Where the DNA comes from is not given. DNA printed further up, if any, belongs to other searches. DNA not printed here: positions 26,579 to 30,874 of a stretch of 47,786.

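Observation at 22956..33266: Possible hydrazine-synthase-like two-protein haem complex with its own cytochrome c synthase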

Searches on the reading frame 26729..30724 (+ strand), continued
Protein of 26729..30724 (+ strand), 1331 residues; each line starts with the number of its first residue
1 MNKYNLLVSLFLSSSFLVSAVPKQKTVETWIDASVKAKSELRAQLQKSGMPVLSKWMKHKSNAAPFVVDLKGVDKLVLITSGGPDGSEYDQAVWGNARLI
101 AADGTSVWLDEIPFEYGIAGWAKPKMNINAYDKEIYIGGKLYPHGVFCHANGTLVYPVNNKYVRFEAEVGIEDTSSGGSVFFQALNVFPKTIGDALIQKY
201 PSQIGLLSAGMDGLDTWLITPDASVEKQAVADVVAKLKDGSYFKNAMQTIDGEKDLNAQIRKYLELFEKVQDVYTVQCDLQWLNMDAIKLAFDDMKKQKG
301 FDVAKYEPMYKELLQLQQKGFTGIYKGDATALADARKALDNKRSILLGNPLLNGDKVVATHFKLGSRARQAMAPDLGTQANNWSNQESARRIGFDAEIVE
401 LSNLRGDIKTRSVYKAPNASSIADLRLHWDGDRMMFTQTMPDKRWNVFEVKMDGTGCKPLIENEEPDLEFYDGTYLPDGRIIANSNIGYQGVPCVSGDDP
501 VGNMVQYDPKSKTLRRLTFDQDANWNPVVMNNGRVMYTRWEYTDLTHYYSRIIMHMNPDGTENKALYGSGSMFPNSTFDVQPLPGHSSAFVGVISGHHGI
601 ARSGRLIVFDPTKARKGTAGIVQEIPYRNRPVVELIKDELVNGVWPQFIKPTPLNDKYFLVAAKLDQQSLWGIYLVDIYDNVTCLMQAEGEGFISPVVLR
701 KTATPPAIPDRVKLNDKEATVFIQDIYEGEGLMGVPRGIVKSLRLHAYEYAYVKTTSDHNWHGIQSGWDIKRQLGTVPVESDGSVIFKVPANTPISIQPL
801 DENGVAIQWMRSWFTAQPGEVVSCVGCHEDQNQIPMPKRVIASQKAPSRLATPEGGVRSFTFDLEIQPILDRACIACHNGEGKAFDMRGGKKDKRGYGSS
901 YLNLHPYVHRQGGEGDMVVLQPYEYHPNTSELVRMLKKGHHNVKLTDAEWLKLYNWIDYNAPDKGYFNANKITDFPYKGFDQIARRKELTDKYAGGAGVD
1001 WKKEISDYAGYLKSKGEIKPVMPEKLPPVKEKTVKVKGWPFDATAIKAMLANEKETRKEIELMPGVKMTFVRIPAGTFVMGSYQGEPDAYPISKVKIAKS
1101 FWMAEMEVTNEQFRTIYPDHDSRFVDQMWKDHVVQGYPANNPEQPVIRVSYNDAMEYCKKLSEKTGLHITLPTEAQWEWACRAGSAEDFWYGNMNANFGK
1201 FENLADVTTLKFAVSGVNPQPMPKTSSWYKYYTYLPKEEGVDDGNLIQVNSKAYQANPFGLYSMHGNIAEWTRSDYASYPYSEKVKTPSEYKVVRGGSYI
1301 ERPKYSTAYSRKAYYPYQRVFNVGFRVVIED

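Call 14: find_homologous_proteins(query=window:26729-30724:+, max_evalue=0.00001)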
Query window:26729-30724:+ (1331 aa): 2006 proteins with E <= 0.00001 among 8000 candidates; the best 120 are listed.
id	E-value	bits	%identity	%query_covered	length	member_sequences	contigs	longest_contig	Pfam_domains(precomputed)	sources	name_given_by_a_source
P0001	0.0e+0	3136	100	100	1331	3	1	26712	PF18582.7,PF08305.18,PF03781.23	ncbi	ncbi:MAG: SUMF1/EgtB/PvdO family nonheme iron enzyme [Tannerellaceae bacterium]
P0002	0.0e+0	2703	85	100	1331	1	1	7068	PF18582.7,PF08305.18,PF03781.23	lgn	-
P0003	0.0e+0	2700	84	100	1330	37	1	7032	PF18582.7,PF08305.18,PF03781.23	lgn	-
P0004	0.0e+0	2686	84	99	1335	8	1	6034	PF18582.7,PF08305.18,PF03781.23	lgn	-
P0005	0.0e+0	2678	84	100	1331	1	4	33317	PF18582.7,PF08305.18,PF03781.23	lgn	-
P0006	0.0e+0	2655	82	100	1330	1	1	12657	PF18582.7,PF08305.18,PF03781.23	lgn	-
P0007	0.0e+0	2655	82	100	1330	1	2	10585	PF18582.7,PF08305.18,PF03781.23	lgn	-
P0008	0.0e+0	2646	82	100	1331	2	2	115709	PF18582.7,PF08305.18,PF03781.23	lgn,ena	-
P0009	0.0e+0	2637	82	100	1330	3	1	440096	PF18582.7,PF08305.18,PF03781.23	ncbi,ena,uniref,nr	ncbi:SUMF1/EgtB/PvdO family nonheme iron enzyme [Parabacteroides sp. AM08-6]|uniref:SUMF1/EgtB/PvdO 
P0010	0.0e+0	2637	82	100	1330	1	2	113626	PF18582.7,PF08305.18,PF03781.23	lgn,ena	-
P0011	0.0e+0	2631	81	100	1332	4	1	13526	PF18582.7,PF08305.18,PF03781.23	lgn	-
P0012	0.0e+0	2629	81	100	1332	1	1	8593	PF18582.7,PF08305.18,PF03781.23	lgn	-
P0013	0.0e+0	2627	81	100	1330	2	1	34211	PF18582.7,PF08305.18,PF03781.23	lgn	-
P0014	0.0e+0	2621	81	100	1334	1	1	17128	PF18582.7,PF08305.18,PF03781.23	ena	-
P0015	0.0e+0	2621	82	100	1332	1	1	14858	PF18582.7,PF08305.18,PF03781.23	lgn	-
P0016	0.0e+0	2614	81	100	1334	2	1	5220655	PF18582.7,PF08305.18,PF03781.23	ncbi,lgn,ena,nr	nr:SUMF1/EgtB/PvdO family nonheme iron enzyme [Parabacteroides goldsteinii]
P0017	0.0e+0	2610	81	100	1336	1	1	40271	PF18582.7,PF08305.18,PF03781.23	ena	-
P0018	0.0e+0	2610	81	100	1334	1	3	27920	PF18582.7,PF08305.18,PF03781.23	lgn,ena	-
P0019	0.0e+0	2609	81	100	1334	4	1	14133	PF18582.7,PF08305.18,PF03781.23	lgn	-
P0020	0.0e+0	2608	81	100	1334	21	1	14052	PF18582.7,PF08305.18,PF03781.23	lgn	-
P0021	0.0e+0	2607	81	100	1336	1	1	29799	PF18582.7,PF08305.18,PF03781.23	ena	-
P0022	0.0e+0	2606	81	100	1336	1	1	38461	PF18582.7,PF08305.18,PF03781.23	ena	-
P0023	0.0e+0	2600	81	100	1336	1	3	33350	PF18582.7,PF08305.18,PF03781.23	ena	-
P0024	0.0e+0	2600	81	100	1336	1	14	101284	PF18582.7,PF08305.18,PF03781.23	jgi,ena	-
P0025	0.0e+0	2600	81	100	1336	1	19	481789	PF18582.7,PF08305.18,PF03781.23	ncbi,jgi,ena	-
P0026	0.0e+0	2600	81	100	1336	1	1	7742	PF18582.7,PF08305.18,PF03781.23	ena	-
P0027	0.0e+0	2599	81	100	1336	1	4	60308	PF18582.7,PF08305.18,PF03781.23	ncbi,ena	-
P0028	0.0e+0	2599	80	100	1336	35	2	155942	PF18582.7,PF08305.18,PF03781.23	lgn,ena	-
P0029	0.0e+0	2599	81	100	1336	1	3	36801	PF18582.7,PF08305.18,PF03781.23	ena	-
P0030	0.0e+0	2599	81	100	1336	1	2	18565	PF18582.7,PF08305.18,PF03781.23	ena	-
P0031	0.0e+0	2599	81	100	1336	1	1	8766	PF18582.7,PF08305.18,PF03781.23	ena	-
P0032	0.0e+0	2599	81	100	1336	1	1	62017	PF18582.7,PF08305.18,PF03781.23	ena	-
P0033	0.0e+0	2599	80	100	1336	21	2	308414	PF18582.7,PF08305.18,PF03781.23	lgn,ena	-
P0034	0.0e+0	2599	81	100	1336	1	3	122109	PF18582.7,PF08305.18,PF03781.23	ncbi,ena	ncbi:SUMF1/EgtB/PvdO family nonheme iron enzyme [Parabacteroides goldsteinii]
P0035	0.0e+0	2599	81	100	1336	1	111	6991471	PF18582.7,PF08305.18,PF03781.23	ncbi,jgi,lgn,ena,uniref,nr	ncbi:SUMF1/EgtB/PvdO family nonheme iron enzyme [Parabacteroides goldsteinii]|jgi:formylglycine-gene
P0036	0.0e+0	2598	81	100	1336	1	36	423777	PF18582.7,PF08305.18,PF03781.23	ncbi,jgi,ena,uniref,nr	ncbi:SUMF1/EgtB/PvdO family nonheme iron enzyme [Parabacteroides goldsteinii]|uniref:SUMF1/EgtB/PvdO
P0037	0.0e+0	2598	81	100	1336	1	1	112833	PF18582.7,PF08305.18,PF03781.23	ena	-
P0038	0.0e+0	2598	81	100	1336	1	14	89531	PF18582.7,PF08305.18,PF03781.23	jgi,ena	jgi:formylglycine-generating enzyme required for sulfatase activity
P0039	0.0e+0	2598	81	100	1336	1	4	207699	PF18582.7,PF08305.18,PF03781.23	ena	-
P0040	0.0e+0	2598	81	100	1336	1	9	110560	PF18582.7,PF08305.18,PF03781.23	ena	-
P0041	0.0e+0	2598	81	100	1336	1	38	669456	PF18582.7,PF08305.18,PF03781.23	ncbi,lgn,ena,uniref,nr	ncbi:SUMF1/EgtB/PvdO family nonheme iron enzyme [Parabacteroides goldsteinii]|uniref:SUMF1/EgtB/PvdO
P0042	0.0e+0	2598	81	100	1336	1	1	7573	PF18582.7,PF08305.18,PF03781.23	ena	-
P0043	0.0e+0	2598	81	100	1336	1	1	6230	PF18582.7,PF08305.18,PF03781.23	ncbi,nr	ncbi:MAG: SUMF1/EgtB/PvdO family nonheme iron enzyme [Parabacteroides sp.]|nr:SUMF1/EgtB/PvdO family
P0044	0.0e+0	2598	81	100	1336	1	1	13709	PF18582.7,PF08305.18,PF03781.23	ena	-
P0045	0.0e+0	2598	81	100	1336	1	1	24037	PF18582.7,PF08305.18,PF03781.23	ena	-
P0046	0.0e+0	2598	81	100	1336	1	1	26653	PF18582.7,PF08305.18,PF03781.23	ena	-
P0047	0.0e+0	2598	81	100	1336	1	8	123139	PF18582.7,PF08305.18,PF03781.23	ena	-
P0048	0.0e+0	2598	81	100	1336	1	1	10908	PF18582.7,PF08305.18,PF03781.23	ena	-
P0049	0.0e+0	2598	81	100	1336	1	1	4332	PF18582.7,PF08305.18,PF03781.23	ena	-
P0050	0.0e+0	2598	81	100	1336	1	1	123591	PF18582.7,PF08305.18,PF03781.23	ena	-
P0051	0.0e+0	2597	81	100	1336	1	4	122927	PF18582.7,PF08305.18,PF03781.23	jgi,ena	-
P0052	0.0e+0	2597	81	100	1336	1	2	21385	PF18582.7,PF08305.18,PF03781.23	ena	-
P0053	0.0e+0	2597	81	100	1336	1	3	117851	PF18582.7,PF08305.18,PF03781.23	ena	-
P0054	0.0e+0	2597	81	100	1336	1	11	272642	PF18582.7,PF08305.18,PF03781.23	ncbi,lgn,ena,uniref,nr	ncbi:SUMF1/EgtB/PvdO family nonheme iron enzyme [Parabacteroides goldsteinii]|uniref:SUMF1/EgtB/PvdO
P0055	0.0e+0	2597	81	100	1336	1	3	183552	PF18582.7,PF08305.18,PF03781.23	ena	-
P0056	0.0e+0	2597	81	100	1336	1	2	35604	PF18582.7,PF08305.18,PF03781.23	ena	-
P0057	0.0e+0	2597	81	100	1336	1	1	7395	PF18582.7,PF08305.18,PF03781.23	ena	-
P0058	0.0e+0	2597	81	100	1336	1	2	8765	PF18582.7,PF08305.18,PF03781.23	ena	-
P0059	0.0e+0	2597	81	100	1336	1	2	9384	PF18582.7,PF08305.18,PF03781.23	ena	-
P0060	0.0e+0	2597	81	100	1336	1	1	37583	PF18582.7,PF08305.18,PF03781.23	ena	-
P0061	0.0e+0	2597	81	100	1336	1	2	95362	PF18582.7,PF08305.18,PF03781.23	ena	-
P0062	0.0e+0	2597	81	100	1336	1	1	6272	PF18582.7,PF08305.18,PF03781.23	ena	-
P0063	0.0e+0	2597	81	100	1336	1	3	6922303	PF18582.7,PF08305.18,PF03781.23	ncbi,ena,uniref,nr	ncbi:SUMF1/EgtB/PvdO family nonheme iron enzyme [Parabacteroides goldsteinii]|uniref:SUMF1/EgtB/PvdO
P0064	0.0e+0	2597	81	100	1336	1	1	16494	PF18582.7,PF08305.18,PF03781.23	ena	-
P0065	0.0e+0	2597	81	100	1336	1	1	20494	PF18582.7,PF08305.18,PF03781.23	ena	-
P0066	0.0e+0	2597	81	100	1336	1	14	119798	PF18582.7,PF08305.18,PF03781.23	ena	-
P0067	0.0e+0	2597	81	100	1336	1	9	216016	PF18582.7,PF08305.18,PF03781.23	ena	-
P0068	0.0e+0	2597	81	100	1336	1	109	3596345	PF18582.7,PF08305.18,PF03781.23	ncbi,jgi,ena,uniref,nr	ncbi:SUMF1/EgtB/PvdO family nonheme iron enzyme [Parabacteroides goldsteinii]|uniref:Uncharacterized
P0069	0.0e+0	2597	81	100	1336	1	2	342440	PF18582.7,PF08305.18,PF03781.23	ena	-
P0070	0.0e+0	2597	81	100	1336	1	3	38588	PF18582.7,PF08305.18,PF03781.23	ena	-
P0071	0.0e+0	2597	81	100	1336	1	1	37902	PF18582.7,PF08305.18,PF03781.23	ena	-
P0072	0.0e+0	2597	81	100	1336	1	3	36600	PF18582.7,PF08305.18,PF03781.23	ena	-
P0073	0.0e+0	2596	81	100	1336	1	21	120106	PF18582.7,PF08305.18,PF03781.23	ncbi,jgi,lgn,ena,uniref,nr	ncbi:formylglycine-generating enzyme family protein [Parabacteroides sp. AF17-3]|jgi:formylglycine-g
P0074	0.0e+0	2596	81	100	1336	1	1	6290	PF18582.7,PF08305.18,PF03781.23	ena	-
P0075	0.0e+0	2596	81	100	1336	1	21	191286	PF18582.7,PF08305.18,PF03781.23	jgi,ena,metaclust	metaclust:\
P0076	0.0e+0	2596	81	100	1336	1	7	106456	PF18582.7,PF08305.18,PF03781.23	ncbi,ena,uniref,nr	ncbi:SUMF1/EgtB/PvdO family nonheme iron enzyme [Parabacteroides goldsteinii]|uniref:SUMF1/EgtB/PvdO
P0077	0.0e+0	2596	81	100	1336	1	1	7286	PF18582.7,PF08305.18,PF03781.23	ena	-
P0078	0.0e+0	2596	81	100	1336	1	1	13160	PF18582.7,PF08305.18,PF03781.23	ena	-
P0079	0.0e+0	2596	81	100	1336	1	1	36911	PF18582.7,PF08305.18,PF03781.23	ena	-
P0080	0.0e+0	2596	81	100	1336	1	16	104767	PF18582.7,PF08305.18,PF03781.23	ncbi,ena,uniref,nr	ncbi:SUMF1/EgtB/PvdO family nonheme iron enzyme [Parabacteroides goldsteinii]|uniref:SUMF1/EgtB/PvdO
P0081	0.0e+0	2596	81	100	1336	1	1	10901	PF18582.7,PF08305.18,PF03781.23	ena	-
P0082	0.0e+0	2596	81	100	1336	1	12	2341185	PF18582.7,PF08305.18,PF03781.23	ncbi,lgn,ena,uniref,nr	ncbi:SUMF1/EgtB/PvdO family nonheme iron enzyme [Parabacteroides goldsteinii]|uniref:Uncharacterized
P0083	0.0e+0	2596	81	100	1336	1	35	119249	PF18582.7,PF08305.18,PF03781.23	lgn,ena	-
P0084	0.0e+0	2596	81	100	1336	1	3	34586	PF18582.7,PF08305.18,PF03781.23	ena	-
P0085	0.0e+0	2596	81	100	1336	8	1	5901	PF18582.7,PF08305.18,PF03781.23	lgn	-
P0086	0.0e+0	2596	81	100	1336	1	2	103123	PF18582.7,PF08305.18,PF03781.23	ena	-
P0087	0.0e+0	2596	81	100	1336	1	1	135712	PF18582.7,PF08305.18,PF03781.23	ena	-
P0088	0.0e+0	2596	81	100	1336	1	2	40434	PF18582.7,PF08305.18,PF03781.23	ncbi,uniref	ncbi:SUMF1/EgtB/PvdO family nonheme iron enzyme [Parabacteroides goldsteinii]|uniref:SUMF1/EgtB/PvdO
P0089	0.0e+0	2596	81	100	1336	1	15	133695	PF18582.7,PF08305.18,PF03781.23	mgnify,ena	mgnify:FL=1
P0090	0.0e+0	2596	81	100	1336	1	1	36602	PF18582.7,PF08305.18,PF03781.23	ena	-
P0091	0.0e+0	2596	81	100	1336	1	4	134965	PF18582.7,PF08305.18,PF03781.23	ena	-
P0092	0.0e+0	2596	80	100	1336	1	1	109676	PF18582.7,PF08305.18,PF03781.23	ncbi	-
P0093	0.0e+0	2596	81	100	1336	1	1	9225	PF18582.7,PF08305.18,PF03781.23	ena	-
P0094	0.0e+0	2596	81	100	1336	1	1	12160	PF18582.7,PF08305.18,PF03781.23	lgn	-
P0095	0.0e+0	2596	81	100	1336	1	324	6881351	PF18582.7,PF08305.18,PF03781.23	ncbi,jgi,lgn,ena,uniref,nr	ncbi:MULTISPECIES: SUMF1/EgtB/PvdO family nonheme iron enzyme [Parabacteroides]|uniref:SUMF1/EgtB/Pv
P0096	0.0e+0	2596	81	100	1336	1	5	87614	PF18582.7,PF08305.18,PF03781.23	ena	-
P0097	0.0e+0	2596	81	100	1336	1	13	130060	PF18582.7,PF08305.18,PF03781.23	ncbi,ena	-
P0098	0.0e+0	2596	81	100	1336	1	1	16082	PF18582.7,PF08305.18,PF03781.23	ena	-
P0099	0.0e+0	2595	81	100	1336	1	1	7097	PF18582.7,PF08305.18,PF03781.23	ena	-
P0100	0.0e+0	2595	81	100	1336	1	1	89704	PF18582.7,PF08305.18,PF03781.23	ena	-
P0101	0.0e+0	2595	81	100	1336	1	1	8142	PF18582.7,PF08305.18,PF03781.23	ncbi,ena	-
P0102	0.0e+0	2595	81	100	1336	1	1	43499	PF18582.7,PF08305.18,PF03781.23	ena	-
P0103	0.0e+0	2595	81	100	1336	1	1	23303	PF18582.7,PF08305.18,PF03781.23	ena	-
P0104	0.0e+0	2595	81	100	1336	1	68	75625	PF18582.7,PF08305.18,PF03781.23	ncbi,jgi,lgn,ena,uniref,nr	ncbi:SUMF1/EgtB/PvdO family nonheme iron enzyme [Parabacteroides sp. BX2]|jgi:formylglycine-generati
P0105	0.0e+0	2595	81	100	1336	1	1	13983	PF18582.7,PF08305.18,PF03781.23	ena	-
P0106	0.0e+0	2595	81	100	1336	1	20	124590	PF18582.7,PF08305.18,PF03781.23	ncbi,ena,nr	ncbi:SUMF1/EgtB/PvdO family nonheme iron enzyme [Parabacteroides sp. W1-Q-101]|nr:SUMF1/EgtB/PvdO fa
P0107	0.0e+0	2595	81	100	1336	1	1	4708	PF18582.7,PF08305.18,PF03781.23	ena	-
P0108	0.0e+0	2595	81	100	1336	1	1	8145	PF18582.7,PF08305.18,PF03781.23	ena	-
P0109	0.0e+0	2595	81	100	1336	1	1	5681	PF18582.7,PF08305.18,PF03781.23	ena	-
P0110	0.0e+0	2595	81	100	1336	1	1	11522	PF18582.7,PF08305.18,PF03781.23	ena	-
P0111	0.0e+0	2595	81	100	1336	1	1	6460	PF18582.7,PF08305.18,PF03781.23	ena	-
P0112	0.0e+0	2595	81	100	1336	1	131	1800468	PF18582.7,PF08305.18,PF03781.23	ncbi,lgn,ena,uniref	ncbi:SUMF1/EgtB/PvdO family nonheme iron enzyme [Parabacteroides goldsteinii]|uniref:SUMF1/EgtB/PvdO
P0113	0.0e+0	2595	81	100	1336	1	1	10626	PF18582.7,PF08305.18,PF03781.23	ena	-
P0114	0.0e+0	2595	81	100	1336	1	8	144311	PF18582.7,PF08305.18,PF03781.23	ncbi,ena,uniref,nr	ncbi:SUMF1/EgtB/PvdO family nonheme iron enzyme [Parabacteroides goldsteinii]|uniref:SUMF1/EgtB/PvdO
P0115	0.0e+0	2595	81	100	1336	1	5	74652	PF18582.7,PF08305.18,PF03781.23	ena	-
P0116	0.0e+0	2595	81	100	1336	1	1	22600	PF18582.7,PF08305.18,PF03781.23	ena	-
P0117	0.0e+0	2595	81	100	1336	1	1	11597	PF18582.7,PF08305.18,PF03781.23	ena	-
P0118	0.0e+0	2595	81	100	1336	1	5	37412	PF18582.7,PF08305.18,PF03781.23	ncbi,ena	-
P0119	0.0e+0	2595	81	100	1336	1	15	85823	PF18582.7,PF08305.18,PF03781.23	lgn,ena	-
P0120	0.0e+0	2595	81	100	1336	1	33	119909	PF18582.7,PF08305.18,PF03781.23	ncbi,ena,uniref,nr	ncbi:SUMF1/EgtB/PvdO family nonheme iron enzyme [Parabacteroides goldsteinii]|uniref:SUMF1/EgtB/PvdO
